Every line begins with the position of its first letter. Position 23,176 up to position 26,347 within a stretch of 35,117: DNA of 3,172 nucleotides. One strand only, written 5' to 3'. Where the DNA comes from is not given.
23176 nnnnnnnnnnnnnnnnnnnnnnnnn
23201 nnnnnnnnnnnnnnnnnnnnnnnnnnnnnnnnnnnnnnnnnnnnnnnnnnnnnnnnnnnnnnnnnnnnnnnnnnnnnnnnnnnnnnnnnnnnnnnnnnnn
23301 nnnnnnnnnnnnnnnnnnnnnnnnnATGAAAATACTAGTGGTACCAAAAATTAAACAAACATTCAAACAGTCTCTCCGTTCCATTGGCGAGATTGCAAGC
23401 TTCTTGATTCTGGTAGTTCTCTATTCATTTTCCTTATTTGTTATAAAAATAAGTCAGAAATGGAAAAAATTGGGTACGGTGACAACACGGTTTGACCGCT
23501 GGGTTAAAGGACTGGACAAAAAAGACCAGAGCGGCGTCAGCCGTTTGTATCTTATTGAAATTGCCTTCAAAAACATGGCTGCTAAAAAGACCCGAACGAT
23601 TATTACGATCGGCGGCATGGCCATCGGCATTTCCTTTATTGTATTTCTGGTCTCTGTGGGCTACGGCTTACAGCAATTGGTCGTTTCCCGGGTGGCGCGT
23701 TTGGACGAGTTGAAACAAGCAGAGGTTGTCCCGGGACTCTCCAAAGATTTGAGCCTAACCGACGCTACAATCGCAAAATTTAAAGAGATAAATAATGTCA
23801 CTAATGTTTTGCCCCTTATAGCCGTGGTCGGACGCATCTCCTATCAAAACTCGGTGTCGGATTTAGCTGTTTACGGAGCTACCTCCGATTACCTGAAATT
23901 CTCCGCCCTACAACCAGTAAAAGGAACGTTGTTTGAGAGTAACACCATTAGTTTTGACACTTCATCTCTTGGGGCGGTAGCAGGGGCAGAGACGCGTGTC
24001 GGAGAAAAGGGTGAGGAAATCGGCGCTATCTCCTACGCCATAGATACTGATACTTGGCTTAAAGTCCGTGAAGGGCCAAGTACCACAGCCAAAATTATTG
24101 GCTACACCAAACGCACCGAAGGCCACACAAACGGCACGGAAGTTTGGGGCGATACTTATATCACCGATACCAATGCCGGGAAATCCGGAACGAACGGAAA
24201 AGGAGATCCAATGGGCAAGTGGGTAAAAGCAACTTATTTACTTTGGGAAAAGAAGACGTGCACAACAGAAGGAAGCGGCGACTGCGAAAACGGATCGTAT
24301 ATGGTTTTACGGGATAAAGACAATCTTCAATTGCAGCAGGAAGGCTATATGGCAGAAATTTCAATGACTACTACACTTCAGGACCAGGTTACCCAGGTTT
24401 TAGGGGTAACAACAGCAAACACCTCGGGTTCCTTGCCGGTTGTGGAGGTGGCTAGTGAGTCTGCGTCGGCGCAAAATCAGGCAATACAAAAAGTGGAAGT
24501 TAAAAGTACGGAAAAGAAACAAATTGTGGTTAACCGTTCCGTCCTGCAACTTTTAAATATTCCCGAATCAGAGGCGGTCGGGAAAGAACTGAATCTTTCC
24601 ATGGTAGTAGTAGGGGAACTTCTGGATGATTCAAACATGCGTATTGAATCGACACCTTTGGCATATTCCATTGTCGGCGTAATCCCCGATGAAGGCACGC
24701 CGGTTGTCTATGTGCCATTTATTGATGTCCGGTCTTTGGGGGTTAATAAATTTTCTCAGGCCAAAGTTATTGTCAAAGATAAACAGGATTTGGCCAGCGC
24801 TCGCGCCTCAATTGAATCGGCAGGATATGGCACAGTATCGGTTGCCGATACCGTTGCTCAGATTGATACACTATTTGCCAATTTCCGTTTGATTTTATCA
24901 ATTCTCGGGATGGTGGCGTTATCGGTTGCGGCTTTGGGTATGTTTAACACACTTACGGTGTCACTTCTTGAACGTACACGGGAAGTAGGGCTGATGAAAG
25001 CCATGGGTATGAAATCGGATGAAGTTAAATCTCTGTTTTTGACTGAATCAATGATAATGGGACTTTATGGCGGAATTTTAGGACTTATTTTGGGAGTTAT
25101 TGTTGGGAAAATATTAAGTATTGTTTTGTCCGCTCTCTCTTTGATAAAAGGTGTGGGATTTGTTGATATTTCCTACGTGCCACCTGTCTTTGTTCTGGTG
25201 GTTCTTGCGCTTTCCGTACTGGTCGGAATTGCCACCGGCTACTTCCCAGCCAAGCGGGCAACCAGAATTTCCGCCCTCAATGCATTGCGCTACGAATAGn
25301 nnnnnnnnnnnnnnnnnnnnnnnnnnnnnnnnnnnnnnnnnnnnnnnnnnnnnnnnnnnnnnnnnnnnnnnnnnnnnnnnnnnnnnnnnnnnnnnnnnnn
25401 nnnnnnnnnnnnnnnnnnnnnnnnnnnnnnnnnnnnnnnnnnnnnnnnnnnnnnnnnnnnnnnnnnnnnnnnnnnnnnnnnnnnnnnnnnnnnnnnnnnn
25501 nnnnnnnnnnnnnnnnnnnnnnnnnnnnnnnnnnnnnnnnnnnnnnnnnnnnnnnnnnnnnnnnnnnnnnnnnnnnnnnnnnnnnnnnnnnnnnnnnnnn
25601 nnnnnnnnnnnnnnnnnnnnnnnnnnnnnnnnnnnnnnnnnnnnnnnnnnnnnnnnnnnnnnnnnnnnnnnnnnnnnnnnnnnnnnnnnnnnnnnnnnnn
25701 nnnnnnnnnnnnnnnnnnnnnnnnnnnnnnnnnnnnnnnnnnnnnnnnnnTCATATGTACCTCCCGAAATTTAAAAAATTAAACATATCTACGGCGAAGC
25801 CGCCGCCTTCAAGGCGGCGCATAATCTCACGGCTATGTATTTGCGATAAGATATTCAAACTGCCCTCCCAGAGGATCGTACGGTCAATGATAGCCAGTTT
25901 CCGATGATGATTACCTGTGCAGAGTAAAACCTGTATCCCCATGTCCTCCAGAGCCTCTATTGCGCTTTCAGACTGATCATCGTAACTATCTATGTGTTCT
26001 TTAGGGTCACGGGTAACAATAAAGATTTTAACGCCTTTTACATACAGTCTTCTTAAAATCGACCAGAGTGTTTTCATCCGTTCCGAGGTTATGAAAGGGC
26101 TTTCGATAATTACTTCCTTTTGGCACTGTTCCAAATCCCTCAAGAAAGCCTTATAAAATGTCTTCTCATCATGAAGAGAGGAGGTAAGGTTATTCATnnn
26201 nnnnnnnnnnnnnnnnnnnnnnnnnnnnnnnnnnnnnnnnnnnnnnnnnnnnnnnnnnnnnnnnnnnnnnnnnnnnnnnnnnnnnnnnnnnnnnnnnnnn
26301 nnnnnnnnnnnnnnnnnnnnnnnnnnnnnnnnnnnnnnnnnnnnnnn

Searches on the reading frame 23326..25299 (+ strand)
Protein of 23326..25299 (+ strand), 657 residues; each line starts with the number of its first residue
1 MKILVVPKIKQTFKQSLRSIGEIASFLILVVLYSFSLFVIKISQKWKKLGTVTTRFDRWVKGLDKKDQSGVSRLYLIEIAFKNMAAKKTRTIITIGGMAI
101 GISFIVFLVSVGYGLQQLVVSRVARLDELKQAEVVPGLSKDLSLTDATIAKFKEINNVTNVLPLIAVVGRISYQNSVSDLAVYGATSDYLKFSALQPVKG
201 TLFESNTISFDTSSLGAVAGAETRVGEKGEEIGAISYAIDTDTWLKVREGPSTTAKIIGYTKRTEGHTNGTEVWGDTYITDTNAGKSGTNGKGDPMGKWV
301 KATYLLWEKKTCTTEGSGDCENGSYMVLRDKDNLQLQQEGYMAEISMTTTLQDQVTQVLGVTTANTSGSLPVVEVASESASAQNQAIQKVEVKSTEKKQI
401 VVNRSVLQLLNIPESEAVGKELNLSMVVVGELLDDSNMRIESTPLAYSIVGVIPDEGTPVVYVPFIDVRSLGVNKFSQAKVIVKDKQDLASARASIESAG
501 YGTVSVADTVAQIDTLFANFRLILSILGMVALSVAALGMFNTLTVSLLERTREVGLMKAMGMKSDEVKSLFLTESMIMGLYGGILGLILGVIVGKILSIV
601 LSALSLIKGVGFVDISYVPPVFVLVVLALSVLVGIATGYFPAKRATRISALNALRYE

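Call 68: search_protein_families(library=pfam, proteins=[window:23326-25299:+], max_evalue=0.001)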
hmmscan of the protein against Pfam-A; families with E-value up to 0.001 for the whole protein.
window:23326-25299:+ (657 aa): 2 families
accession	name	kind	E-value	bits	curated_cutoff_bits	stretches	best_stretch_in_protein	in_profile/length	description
PF02687.27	FtsX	-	5.7e-18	65.5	25.5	1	526-649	2-119/120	FtsX-like permease C-terminal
PF12704.14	MacB_PCD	-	3e-17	64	27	2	91-223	1-129/207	MacB-like periplasmic core domain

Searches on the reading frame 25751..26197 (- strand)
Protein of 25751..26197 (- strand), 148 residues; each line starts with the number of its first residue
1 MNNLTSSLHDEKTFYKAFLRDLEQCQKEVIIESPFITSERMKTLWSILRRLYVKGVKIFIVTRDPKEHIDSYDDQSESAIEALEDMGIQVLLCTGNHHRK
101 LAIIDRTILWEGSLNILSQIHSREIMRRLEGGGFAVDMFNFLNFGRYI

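Call 68: search_protein_families(library=pfam, proteins=[window:25751-26197:-], max_evalue=0.001)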
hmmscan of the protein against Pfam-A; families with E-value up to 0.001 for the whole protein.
window:25751-26197:- (148 aa): 1 family
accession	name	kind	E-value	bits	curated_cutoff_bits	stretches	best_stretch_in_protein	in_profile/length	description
PF13091.12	PLDc_2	-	3.4e-11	43.6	27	1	20-117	3-101/132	PLD-like domain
